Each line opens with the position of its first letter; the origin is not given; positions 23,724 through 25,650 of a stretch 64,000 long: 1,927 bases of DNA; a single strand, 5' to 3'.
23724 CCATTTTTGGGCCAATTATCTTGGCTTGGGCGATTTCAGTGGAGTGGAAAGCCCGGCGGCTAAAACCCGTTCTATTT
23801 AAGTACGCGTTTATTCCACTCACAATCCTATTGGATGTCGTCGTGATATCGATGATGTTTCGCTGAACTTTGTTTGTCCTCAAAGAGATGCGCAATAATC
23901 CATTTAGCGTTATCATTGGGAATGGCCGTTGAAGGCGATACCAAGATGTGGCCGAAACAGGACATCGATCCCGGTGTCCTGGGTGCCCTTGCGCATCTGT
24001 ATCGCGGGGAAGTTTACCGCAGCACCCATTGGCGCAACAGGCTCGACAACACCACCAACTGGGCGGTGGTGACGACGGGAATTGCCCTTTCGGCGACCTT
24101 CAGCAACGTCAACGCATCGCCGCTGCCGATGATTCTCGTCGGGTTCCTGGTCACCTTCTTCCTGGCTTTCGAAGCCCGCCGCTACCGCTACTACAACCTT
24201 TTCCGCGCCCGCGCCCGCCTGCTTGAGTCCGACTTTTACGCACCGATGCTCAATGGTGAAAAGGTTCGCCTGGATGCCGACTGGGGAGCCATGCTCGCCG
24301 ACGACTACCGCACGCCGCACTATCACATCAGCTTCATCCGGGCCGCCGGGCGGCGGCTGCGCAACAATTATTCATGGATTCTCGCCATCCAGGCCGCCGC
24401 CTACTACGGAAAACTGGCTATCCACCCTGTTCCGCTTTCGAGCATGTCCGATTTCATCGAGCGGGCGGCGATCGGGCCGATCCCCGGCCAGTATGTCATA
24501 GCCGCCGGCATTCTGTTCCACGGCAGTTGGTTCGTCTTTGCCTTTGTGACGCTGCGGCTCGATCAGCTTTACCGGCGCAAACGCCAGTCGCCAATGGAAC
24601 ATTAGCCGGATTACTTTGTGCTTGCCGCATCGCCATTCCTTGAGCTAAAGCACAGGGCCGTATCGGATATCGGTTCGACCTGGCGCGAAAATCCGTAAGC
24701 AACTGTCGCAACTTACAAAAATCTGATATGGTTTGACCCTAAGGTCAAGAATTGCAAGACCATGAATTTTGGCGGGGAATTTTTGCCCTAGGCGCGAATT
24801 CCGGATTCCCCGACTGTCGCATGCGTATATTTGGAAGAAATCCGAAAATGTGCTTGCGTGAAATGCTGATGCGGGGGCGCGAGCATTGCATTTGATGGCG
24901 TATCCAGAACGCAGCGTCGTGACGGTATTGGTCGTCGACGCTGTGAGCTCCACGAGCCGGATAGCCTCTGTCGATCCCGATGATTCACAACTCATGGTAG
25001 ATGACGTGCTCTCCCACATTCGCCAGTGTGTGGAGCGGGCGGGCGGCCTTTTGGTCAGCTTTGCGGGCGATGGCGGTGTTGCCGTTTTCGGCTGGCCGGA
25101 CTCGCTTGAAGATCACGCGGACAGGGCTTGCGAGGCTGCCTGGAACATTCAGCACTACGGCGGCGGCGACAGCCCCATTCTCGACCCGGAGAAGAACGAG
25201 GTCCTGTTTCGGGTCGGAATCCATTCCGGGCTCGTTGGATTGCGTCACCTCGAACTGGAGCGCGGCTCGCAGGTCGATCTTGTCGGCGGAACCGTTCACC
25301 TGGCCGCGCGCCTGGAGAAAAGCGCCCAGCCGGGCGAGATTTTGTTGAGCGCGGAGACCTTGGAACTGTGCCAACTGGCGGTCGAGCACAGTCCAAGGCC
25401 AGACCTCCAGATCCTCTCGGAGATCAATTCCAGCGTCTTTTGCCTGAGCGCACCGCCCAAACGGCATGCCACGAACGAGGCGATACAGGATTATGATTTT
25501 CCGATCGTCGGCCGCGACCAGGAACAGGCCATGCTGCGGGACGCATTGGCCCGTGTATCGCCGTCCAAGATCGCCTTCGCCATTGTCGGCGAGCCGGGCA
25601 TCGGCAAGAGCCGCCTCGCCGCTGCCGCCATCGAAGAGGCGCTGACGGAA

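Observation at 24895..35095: Candidate self-contained cyclic-nucleotide-regulated module: cyclase-STAND protein, Crp-like sensor, CRP box and a protease / unknown / double-haem-enzyme operon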

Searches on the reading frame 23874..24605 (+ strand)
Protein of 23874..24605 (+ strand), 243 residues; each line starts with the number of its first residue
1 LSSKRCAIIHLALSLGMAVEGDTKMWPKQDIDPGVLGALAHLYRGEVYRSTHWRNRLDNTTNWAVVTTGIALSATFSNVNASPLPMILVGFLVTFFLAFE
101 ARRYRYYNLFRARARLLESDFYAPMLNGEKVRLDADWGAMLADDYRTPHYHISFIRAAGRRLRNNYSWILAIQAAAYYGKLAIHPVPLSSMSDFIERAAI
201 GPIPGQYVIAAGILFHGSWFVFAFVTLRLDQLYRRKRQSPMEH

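Call 54: search_protein_families(library=pfam, proteins=[window:23874-24605:+], max_evalue=0.001)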
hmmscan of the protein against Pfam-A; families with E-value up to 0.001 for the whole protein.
window:23874-24605:+ (243 aa): 1 family
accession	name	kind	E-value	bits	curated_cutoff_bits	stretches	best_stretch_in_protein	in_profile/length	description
PF10028.14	DUF2270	-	1.3e-64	217.7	25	1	40-222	1-183/184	Predicted integral membrane protein (DUF2270)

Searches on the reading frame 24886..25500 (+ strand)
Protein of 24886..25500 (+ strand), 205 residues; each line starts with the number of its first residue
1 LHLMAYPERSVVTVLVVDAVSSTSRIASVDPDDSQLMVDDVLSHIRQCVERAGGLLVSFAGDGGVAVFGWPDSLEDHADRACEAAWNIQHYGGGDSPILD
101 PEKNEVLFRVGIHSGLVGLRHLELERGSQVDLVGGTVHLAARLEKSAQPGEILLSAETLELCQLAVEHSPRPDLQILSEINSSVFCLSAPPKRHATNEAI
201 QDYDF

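Call 29: search_solved_structures(query=window:24886-25500:+, max_evalue=0.001, show_alignments=3)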
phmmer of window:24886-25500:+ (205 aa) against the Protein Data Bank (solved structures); distinct sequences matched with E-value up to 0.001: 25.
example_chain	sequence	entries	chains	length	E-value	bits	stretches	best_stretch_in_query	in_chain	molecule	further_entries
2w01_A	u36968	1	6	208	1.8e-09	40.7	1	8-162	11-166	ADENYLATE CYCLASE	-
6aoa_A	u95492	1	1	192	7.2e-09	38.7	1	12-163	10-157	Bacterio-rhodopsin/guanylyl cyclase 1 fusion protein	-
1ybt_A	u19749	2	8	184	1.3e-08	37.8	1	6-160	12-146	hydrolase, alpha/beta hydrolase fold family | lipJ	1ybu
6fht_A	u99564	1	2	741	1.7e-08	37.5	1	8-162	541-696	Bacteriophytochrome,Adenylate cyclase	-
4p2f_A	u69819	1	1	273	3.5e-08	36.4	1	12-160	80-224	Adenylate cyclase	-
4p2m_A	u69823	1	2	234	7.5e-08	35.4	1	12-160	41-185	Adenylate cyclase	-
7yz9_A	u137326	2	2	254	9.3e-08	35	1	12-160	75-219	Adenylate cyclase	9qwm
1wc1_A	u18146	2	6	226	9.4e-08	35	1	6-159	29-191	ADENYLATE CYCLASE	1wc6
4p2x_A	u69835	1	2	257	9.7e-08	35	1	12-160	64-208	Adenylate cyclase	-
1wc0_A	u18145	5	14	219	1e-07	34.9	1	6-158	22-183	ADENYLATE CYCLASE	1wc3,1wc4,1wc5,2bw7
6ao9_A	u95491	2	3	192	1.2e-07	34.7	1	12-163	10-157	Bacterio-rhodopsin/guanylyl cyclase 1 fusion protein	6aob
5oyh_A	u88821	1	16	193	2.2e-07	33.8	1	12-165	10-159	Nucleotide cyclase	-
7yzi_A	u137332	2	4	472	2.4e-07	33.7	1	12-160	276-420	Adenylate cyclase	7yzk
1yk9_A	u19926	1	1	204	2.8e-07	33.5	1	12-160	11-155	Adenylate cyclase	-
8buz_A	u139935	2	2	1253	1.5e-06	31.1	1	12-161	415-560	Adenylate cyclase type 8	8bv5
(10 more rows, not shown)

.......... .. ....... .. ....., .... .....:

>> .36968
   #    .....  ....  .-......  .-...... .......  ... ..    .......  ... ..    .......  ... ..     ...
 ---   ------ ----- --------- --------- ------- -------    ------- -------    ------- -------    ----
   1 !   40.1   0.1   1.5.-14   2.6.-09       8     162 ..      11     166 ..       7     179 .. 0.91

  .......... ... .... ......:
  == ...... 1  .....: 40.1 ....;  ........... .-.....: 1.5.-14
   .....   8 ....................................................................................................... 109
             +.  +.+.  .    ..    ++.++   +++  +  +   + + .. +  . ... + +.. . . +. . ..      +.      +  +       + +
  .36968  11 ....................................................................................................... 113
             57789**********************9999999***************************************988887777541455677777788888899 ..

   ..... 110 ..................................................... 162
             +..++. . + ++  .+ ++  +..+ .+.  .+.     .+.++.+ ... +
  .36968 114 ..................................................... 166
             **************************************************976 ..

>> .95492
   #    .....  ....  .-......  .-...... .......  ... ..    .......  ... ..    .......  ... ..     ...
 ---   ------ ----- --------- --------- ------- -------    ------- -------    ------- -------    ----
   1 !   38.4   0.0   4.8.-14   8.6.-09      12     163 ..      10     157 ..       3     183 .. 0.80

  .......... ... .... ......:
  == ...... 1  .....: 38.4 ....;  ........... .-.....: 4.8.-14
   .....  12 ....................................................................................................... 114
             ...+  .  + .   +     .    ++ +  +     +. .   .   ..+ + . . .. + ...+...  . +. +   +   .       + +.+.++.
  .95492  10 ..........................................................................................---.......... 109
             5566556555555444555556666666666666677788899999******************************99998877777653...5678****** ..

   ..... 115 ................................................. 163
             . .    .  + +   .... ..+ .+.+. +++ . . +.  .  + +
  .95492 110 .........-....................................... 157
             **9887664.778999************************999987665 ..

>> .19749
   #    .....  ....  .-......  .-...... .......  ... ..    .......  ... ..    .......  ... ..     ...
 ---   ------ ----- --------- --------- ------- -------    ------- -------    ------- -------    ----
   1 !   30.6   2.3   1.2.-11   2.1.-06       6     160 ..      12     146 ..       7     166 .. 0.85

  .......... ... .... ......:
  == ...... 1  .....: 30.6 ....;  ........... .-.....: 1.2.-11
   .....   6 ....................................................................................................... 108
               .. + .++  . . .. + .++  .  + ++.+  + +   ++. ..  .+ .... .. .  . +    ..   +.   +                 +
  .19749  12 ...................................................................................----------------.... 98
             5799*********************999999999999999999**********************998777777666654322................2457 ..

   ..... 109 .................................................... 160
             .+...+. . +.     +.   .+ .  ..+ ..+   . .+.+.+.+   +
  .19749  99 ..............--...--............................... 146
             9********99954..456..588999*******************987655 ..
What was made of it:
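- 24895..27786 (+): STAND-type signalling protein. It has an N-terminal class III nucleotidyl-cyclase homology domain (about residues 9-169), an AAA_16 NTPase with Walker A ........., and a C-terminal TPR sensor region. It converges on the fusion gene. The domain aligns to solved cyclases including 1ybt (call 29).
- On Class III nucleotidyl cyclase: The Asn position is His in 39 of 43 orthologues, as in Rv1900c (1ybt alignment, call 29).
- The Asn-to-His substitution is shared with the solved cyclase domain of Rv1900c/LipJ (alignment to 1ybt, call 29). The same His substitution occurs in Rv1900c (call 29).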
